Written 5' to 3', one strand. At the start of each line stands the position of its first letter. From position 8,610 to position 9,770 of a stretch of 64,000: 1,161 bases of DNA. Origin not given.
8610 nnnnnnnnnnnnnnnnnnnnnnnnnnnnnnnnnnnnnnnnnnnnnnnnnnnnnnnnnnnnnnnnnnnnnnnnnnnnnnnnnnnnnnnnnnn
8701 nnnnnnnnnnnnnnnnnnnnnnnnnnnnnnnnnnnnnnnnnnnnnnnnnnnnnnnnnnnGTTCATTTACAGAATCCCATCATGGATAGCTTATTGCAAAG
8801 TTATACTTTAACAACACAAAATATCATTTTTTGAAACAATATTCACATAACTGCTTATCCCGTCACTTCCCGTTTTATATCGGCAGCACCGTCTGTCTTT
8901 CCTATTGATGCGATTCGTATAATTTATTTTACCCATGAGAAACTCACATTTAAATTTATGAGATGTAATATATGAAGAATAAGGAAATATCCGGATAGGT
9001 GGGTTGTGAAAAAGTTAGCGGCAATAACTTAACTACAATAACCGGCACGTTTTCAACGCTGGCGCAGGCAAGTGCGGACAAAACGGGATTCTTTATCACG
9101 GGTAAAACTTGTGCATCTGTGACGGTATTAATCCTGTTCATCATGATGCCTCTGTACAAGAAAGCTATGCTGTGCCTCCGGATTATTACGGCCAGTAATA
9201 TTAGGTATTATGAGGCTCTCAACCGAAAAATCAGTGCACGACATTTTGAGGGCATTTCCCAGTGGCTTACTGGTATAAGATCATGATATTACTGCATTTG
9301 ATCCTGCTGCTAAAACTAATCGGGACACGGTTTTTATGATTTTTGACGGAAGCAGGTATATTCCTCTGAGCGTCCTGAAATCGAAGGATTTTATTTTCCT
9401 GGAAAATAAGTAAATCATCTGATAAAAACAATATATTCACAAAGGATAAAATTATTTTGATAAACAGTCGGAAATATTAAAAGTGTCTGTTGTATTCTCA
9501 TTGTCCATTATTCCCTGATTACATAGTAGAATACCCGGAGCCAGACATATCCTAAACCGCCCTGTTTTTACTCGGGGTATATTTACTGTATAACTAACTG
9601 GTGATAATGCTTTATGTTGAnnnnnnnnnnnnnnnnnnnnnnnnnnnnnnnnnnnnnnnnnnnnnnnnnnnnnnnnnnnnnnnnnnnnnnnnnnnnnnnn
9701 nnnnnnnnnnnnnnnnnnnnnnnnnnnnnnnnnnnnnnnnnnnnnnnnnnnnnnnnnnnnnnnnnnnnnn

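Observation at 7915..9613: About 1.7 kb of AT-rich sequence with almost no credible coding capacity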

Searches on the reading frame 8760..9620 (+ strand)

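Call 33: search_protein_families(library=pfam, proteins=[L003:1792-3288:+, L003:933-1637:+], max_evalue=0.01)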
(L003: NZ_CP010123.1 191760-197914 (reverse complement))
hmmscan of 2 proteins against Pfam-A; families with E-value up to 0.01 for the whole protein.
L003:1792-3288:+ (499 aa): 2 families
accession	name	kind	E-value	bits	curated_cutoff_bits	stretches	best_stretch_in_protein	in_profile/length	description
PF00884.28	Sulfatase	-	3.2e-36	125.6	25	1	193-445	2-291/301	Sulfatase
PF08019.17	EptA_B_N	-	0.00036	20.9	22.3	1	44-143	4-104/152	Phosphoethanolamine transferase EptA/EptB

L003:933-1637:+ (235 aa): 8 families
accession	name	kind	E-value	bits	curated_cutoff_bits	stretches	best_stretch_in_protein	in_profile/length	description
PF13505.12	OMP_b-brl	-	1.2e-22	81.4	28.7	1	2-235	6-175/175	Outer membrane protein beta-barrel domain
PF01389.23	OmpA_membrane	-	3.8e-07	30.5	21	1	16-235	4-176/180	OmpA-like transmembrane domain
PF02462.21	Opacity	-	3.1e-06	27.7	21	1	108-205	24-109/126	Opacity family porin protein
PF01617.23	Surface_Ag_2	-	9.7e-06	25.7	22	1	110-192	132-194/247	Surface antigen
PF03922.20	OmpW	-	8.3e-05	23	24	1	117-235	88-195/195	OmpW family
PF02530.20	Porin_2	-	0.0007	19.6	22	1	160-230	298-356/357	Porin subfamily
PF03349.22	Toluene_X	-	0.0018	17.3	29.7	1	178-235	361-421/421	Outer membrane protein transport protein (OMPP1/FadL/TodX)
PF13568.12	OMP_b-brl_2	-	0.0036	17.8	27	1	16-198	7-168/175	Outer membrane protein beta-barrel domain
